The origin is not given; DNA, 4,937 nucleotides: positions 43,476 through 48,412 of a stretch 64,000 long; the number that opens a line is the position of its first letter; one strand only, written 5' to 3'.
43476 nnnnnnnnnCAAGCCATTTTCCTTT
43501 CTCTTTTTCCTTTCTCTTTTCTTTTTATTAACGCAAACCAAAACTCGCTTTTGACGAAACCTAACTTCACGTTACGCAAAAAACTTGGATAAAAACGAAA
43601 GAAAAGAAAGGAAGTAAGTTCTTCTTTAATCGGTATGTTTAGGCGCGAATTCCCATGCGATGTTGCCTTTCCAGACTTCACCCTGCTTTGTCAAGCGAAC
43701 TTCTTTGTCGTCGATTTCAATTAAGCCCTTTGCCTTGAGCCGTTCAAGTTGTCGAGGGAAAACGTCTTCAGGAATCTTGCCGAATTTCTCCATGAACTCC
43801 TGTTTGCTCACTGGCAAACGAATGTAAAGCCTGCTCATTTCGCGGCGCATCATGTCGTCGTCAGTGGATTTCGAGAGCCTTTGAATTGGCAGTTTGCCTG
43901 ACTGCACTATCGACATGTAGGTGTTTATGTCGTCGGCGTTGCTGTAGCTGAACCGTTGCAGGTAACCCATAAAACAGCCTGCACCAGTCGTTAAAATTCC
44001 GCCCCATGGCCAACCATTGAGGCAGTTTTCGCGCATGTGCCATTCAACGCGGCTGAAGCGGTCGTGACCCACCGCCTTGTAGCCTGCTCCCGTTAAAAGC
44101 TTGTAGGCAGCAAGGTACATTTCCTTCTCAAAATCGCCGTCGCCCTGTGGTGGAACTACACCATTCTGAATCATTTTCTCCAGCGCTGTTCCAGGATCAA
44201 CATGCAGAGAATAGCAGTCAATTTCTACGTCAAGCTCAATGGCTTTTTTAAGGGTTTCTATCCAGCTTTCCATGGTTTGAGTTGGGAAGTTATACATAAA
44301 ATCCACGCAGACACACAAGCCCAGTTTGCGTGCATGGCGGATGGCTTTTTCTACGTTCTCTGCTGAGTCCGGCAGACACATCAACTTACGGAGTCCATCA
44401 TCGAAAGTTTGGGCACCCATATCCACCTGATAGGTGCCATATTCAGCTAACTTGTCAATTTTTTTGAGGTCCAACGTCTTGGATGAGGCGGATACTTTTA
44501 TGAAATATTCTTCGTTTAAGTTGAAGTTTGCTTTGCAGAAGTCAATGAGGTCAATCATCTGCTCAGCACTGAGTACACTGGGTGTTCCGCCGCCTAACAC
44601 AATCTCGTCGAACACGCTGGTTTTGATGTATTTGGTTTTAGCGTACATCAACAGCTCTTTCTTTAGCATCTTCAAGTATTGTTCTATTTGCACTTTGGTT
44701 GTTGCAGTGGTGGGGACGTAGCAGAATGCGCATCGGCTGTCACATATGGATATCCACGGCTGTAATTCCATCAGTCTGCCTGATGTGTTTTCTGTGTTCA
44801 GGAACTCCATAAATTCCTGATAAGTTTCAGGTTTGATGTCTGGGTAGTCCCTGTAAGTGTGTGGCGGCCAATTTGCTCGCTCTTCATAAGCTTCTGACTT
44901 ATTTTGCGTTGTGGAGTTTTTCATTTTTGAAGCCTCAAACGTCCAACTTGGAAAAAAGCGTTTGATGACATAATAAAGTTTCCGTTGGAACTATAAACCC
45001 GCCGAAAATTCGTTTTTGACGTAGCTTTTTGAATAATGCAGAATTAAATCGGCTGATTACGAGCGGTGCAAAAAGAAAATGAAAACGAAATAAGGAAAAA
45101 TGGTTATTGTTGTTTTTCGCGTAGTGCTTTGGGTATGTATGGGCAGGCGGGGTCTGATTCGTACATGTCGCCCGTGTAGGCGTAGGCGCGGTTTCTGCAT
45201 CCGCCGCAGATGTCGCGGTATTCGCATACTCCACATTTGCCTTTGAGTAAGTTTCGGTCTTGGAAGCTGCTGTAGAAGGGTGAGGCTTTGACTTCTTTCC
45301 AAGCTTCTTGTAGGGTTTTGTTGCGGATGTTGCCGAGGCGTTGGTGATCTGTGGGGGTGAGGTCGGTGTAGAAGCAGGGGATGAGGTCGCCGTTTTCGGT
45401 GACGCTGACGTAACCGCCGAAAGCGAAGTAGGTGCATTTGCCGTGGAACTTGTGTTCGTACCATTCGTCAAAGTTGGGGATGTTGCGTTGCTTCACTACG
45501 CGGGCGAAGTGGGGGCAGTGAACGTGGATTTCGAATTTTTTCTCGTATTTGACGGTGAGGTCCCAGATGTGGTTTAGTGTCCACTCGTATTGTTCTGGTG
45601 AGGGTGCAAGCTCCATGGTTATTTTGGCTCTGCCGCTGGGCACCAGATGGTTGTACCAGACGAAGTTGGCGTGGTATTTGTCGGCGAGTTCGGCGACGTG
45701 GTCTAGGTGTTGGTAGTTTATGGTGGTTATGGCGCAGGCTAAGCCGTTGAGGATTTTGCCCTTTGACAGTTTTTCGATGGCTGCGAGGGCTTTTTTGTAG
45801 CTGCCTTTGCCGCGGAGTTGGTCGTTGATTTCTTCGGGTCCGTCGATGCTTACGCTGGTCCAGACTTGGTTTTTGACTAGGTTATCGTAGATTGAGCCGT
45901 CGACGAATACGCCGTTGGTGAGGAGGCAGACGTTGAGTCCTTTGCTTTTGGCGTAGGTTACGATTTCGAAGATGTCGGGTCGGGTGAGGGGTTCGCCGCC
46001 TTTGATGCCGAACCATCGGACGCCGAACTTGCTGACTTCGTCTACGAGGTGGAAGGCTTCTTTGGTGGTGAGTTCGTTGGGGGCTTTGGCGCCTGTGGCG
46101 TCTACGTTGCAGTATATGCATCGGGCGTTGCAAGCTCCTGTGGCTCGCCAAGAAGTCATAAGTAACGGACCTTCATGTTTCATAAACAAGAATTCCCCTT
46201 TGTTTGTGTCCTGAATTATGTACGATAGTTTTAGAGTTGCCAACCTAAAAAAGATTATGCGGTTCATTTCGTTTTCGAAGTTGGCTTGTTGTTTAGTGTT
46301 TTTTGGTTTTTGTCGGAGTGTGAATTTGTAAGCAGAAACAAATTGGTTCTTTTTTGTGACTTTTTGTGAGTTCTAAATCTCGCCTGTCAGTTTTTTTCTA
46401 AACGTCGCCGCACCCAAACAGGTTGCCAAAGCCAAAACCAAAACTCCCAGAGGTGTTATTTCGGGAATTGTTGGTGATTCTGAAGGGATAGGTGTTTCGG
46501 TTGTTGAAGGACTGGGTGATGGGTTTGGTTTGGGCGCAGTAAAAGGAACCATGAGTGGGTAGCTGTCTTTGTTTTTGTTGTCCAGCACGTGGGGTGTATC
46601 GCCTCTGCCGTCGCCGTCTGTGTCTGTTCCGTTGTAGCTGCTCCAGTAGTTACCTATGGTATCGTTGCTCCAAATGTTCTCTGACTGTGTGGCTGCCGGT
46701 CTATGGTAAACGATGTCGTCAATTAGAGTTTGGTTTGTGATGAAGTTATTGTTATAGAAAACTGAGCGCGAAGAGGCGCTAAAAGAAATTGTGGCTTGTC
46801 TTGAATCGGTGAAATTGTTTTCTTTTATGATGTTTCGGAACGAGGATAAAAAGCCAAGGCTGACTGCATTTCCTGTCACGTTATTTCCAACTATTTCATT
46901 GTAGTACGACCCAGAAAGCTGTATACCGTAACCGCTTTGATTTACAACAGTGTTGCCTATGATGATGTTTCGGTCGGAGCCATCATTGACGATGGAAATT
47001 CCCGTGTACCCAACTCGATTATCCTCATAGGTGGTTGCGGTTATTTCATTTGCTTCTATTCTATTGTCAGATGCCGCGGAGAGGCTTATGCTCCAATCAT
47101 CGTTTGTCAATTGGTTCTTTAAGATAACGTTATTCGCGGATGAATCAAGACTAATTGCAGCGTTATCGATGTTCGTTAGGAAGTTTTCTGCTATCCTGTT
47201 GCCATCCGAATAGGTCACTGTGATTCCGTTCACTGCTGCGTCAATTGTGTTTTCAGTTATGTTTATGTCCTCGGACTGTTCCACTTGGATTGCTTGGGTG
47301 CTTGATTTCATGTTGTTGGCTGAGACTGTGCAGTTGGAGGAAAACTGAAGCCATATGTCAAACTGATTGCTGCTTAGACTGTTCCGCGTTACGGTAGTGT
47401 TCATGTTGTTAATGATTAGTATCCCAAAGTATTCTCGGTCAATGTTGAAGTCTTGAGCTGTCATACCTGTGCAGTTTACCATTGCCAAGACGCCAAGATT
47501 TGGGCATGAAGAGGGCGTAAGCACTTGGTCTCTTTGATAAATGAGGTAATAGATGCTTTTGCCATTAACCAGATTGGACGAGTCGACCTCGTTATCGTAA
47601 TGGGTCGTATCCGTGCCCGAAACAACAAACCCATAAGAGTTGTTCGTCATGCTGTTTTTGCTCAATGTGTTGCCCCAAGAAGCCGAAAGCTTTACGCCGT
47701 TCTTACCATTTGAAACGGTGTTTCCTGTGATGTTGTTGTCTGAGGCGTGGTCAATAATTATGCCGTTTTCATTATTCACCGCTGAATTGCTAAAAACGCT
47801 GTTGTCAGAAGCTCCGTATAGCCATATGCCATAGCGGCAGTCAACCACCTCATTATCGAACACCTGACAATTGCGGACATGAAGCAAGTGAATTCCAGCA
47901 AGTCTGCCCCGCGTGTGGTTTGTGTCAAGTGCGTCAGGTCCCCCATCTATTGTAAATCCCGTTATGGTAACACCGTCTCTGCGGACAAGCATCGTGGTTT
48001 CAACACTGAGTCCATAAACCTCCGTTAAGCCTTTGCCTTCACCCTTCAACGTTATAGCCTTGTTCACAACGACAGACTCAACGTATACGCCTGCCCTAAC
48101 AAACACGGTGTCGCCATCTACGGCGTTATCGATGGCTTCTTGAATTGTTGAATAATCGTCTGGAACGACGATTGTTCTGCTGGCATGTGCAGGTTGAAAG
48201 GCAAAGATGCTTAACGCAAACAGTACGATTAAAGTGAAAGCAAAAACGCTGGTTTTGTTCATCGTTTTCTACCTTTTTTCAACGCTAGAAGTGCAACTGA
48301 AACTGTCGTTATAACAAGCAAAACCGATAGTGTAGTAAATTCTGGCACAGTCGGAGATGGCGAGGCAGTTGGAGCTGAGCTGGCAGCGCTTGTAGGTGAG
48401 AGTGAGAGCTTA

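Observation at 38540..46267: Cluster of three radical SAM enzymes with an RnfD-ferredoxin membrane module, a tethered regulator and a Cys-rich secreted protein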

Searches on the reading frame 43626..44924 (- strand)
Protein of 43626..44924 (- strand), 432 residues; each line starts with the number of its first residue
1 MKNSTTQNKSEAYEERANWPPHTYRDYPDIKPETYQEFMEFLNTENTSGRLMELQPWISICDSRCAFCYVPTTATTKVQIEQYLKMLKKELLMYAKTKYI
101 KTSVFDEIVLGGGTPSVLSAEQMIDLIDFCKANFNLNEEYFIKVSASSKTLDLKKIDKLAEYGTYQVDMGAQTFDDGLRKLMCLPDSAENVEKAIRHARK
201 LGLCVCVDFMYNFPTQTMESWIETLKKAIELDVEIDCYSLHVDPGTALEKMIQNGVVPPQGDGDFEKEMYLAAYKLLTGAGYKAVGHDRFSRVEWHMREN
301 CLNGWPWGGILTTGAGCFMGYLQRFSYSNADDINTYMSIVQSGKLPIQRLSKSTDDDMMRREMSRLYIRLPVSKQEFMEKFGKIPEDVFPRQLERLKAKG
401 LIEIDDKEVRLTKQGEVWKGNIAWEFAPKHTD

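Call 3: search_protein_families(library=pfam, proteins=[window:43626-44924:-], max_evalue=0.01)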
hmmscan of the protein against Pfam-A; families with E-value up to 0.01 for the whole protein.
window:43626-44924:- (432 aa): 3 families
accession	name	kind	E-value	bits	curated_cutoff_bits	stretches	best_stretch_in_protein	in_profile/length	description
PF04055.27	Radical_SAM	-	7.9e-23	81.9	29.5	1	59-227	5-165/166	Radical SAM superfamily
PF06969.22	HemN_C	-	8e-09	35.9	24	1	356-415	5-64/67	HemN C-terminal domain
PF13353.11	Fer4_12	-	0.00023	21.9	22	1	56-142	10-88/137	4Fe-4S single cluster domain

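Call 4: search_protein_families(library=ncbifam, proteins=[window:43626-44924:-], max_evalue=0.01)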
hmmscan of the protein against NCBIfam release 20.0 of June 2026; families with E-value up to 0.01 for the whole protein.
window:43626-44924:- (432 aa): 30 families (the best 25 are shown)
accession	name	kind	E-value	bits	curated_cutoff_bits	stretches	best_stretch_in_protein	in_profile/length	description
TIGR04107.1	rSAM_HutW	equivalog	8.2e-52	176.4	400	1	11-423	2-411/419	heme anaerobic degradation radical SAM methyltransferase ChuW/HutW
TIGR00539.1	hemN_rel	equivalog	1.5e-42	146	205.4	1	58-414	7-357/361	radical SAM family heme chaperone HemW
NF006067.1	PRK08208.1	equivalog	1.9e-42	145.7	380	1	50-426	34-414/427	STM4012 family radical SAM protein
TIGR00538.1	hemN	equivalog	2.3e-39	135.5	324.95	1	36-426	34-438/454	oxygen-independent coproporphyrinogen III oxidase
NF005133.0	PRK06582.1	equivalog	1.1e-25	90.4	597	1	59-416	19-378/390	coproporphyrinogen III oxidase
NF006385.0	PRK08629.1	equivalog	2e-24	86.2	355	1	54-417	55-404/439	coproporphyrinogen III oxidase family protein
TIGR03994.1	rSAM_HemZ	equivalog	9.7e-21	74.3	321.4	1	58-282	91-315/401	coproporphyrinogen dehydrogenase HemZ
NF006064.0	PRK08207.2-2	equivalog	1.3e-19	70.6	504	1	58-234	151-331/465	coproporphyrinogen III oxidase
NF004567.0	PRK05904.1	equivalog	1.9e-14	53.6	355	1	57-251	12-203/353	coproporphyrinogen III oxidase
NF006060.0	PRK08207.1-3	equivalog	2.5e-12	46.3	653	1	58-246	156-350/477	coproporphyrinogen III oxidase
TIGR01212.1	TIGR01212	equivalog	8.5e-12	44.8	180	1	65-256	40-231/302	tRNA modification radical SAM protein MnmL/YtqA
NF006062.0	PRK08207.1-5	equivalog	2.1e-09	36.8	1007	1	58-250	155-353/476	coproporphyrinogen III oxidase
NF006066.0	PRK08207.2-5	equivalog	2.2e-09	36.5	1117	1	58-232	197-375/518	coproporphyrinogen III oxidase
NF006061.0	PRK08207.1-4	equivalog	1e-08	34.4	702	1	58-232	180-359/501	coproporphyrinogen III oxidase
NF006059.0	PRK08207.1-1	equivalog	9.9e-07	27.8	1012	1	58-231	178-356/496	coproporphyrinogen III oxidase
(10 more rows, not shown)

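Call 15: search_solved_structures(query=window:43626-44924:-, max_evalue=0.00001)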
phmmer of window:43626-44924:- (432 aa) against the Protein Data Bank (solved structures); distinct sequences matched with E-value up to 0.00001: 2.
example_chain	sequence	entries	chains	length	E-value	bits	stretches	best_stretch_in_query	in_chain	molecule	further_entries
1olt_A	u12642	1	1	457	4.6e-26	95.1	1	18-423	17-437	OXYGEN-INDEPENDENT COPROPORPHYRINOGEN III OXIDASE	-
9p2u_A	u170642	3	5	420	1.3e-12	50.8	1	51-253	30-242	Radical S-adenosylmethionine methyltransferase NocN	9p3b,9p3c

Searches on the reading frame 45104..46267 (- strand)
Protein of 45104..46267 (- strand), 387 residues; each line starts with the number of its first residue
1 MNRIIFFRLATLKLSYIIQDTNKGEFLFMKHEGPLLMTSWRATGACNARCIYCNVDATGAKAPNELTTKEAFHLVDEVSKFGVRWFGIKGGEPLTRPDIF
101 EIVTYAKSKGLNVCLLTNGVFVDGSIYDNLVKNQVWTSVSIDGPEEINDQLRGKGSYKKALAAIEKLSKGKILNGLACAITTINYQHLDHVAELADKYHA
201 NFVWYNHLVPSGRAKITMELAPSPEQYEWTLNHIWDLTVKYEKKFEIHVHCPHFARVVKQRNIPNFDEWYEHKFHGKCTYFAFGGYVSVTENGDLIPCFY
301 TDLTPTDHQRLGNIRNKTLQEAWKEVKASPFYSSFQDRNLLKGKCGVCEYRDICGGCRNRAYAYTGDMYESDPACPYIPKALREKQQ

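Call 3: search_protein_families(library=pfam, proteins=[window:45104-46267:-], max_evalue=0.01)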
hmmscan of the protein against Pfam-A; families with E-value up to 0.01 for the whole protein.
window:45104-46267:- (387 aa): 3 families
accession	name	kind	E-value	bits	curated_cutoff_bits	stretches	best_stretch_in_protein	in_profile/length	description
PF04055.27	Radical_SAM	-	1.8e-20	74.2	29.5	1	43-194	4-165/166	Radical SAM superfamily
PF13186.11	SPASM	-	1.7e-06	28.7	21.5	1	278-348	1-66/67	Iron-sulfur cluster-binding domain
PF13353.11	Fer4_12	-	0.00051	20.8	22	1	45-156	14-131/137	4Fe-4S single cluster domain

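Call 4: search_protein_families(library=ncbifam, proteins=[window:45104-46267:-], max_evalue=0.01)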
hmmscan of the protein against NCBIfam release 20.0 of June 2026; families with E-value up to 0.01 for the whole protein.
window:45104-46267:- (387 aa): 79 families (the best 25 are shown)
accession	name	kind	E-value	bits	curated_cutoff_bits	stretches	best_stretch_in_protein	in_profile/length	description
TIGR04545.1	rSAM_ahbD_hemeb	equivalog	1.2e-63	215.6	500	1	37-379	1-339/339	heme b synthase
TIGR04053.2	TIGR04053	equivalog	1e-57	196.1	395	2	34-264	7-239/366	TIGR04053 family radical SAM/SPASM domain-containing protein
TIGR04054.1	rSAM_NirJ1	equivalog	1.1e-52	179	650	1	30-375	32-380/387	putative heme d1 biosynthesis radical SAM protein NirJ1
TIGR04055.1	rSAM_NirJ2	equivalog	3.7e-50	171.3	500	1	38-377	2-324/326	putative heme d1 biosynthesis radical SAM protein NirJ2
TIGR04051.1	rSAM_NirJ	equivalog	7.3e-47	160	515.45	1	40-375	6-346/354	heme d1 biosynthesis radical SAM protein NirJ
TIGR04347.1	pseudo_SAM_Halo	equivalog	2.1e-44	152.4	525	2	38-244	40-248/390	TIGR04347 family pseudo-SAM/SPASM protein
TIGR04546.1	rSAM_ahbC_deAc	equivalog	8.3e-43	146.6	650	2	38-238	41-243/390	12,18-didecarboxysiroheme deacetylase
TIGR03962.1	mycofact_rSAM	equivalog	1.3e-40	139.6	265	1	33-231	10-213/339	mycofactocin radical SAM maturase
NF045574.1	sacti_mat_StsB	exception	4.6e-33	114.8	625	2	9-200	70-261/466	StsB family radical SAM/SPASM domain sactipeptide maturase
NF050035.1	rSAM_WgK_link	exception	6.7e-33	114.2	650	2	42-249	15-224/367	radical SAM/SPASM peptide maturase WgkB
NF041298.1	rSAM_mat_DynA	equivalog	1.7e-31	109.5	450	1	42-379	7-343/356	dynobactin maturation radical SAM/SPASM protein DynA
TIGR02109.1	PQQ_syn_pqqE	equivalog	1.9e-29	102.8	381.35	1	43-380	14-335/358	pyrroloquinoline quinone biosynthesis protein PqqE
TIGR04303.1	GeoRSP_rSAM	equivalog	3.3e-28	99.2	400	1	37-375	6-324/325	GeoRSP system radical SAM/SPASM protein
TIGR04340.1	rSAM_ACGX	hypoth_equivalog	5.1e-28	98.3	400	1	39-375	6-337/341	radical SAM/SPASM domain protein, ACGX system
TIGR04250.1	SCM_rSAM_ScmE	equivalog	1.7e-25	89.7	400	1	42-373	9-343/358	SynChlorMet cassette radical SAM/SPASM protein ScmE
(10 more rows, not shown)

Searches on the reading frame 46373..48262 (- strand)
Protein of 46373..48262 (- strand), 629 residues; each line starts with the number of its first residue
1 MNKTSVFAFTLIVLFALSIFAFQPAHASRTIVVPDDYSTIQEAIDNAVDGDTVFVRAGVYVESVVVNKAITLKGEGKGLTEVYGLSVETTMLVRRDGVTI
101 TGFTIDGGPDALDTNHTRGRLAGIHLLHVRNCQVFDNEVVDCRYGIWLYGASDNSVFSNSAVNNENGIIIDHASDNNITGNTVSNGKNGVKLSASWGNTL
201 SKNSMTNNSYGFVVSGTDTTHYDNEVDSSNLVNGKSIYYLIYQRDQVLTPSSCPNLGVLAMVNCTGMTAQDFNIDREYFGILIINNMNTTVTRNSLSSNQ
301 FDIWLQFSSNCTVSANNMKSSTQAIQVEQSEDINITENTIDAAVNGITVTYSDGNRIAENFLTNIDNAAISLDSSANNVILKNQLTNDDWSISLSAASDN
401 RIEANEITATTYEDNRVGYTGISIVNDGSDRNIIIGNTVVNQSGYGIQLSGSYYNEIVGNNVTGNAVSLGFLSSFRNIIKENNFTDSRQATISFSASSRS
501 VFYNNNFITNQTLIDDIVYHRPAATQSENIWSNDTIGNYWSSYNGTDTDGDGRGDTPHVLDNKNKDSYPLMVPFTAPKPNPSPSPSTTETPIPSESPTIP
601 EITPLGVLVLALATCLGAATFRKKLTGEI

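Call 3: search_protein_families(library=pfam, proteins=[window:46373-48262:-], max_evalue=0.01)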
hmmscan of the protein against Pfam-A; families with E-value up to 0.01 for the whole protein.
window:46373-48262:- (629 aa): 2 families
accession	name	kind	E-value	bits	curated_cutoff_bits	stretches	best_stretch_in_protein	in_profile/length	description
PF05048.19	NosD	-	6.9e-51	173.1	23.6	3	45-232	2-176/212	Periplasmic copper-binding protein (NosD)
PF13229.12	Beta_helix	-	2e-33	115.7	25.9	4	107-223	30-150/158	Right handed beta helix region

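Call 4: search_protein_families(library=ncbifam, proteins=[window:46373-48262:-], max_evalue=0.01)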
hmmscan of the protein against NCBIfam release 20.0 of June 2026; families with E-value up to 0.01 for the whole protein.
window:46373-48262:- (629 aa): 2 families
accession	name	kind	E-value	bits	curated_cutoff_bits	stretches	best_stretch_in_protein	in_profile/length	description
TIGR04247.1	NosD_copper_fam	subfamily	3.6e-53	180.5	300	4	40-226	1-188/377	nitrous oxide reductase family maturation protein NosD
TIGR03804.1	para_beta_helix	repeat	3.2e-37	125.9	19.45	6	167-210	1-44/44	parallel beta-helix repeat protein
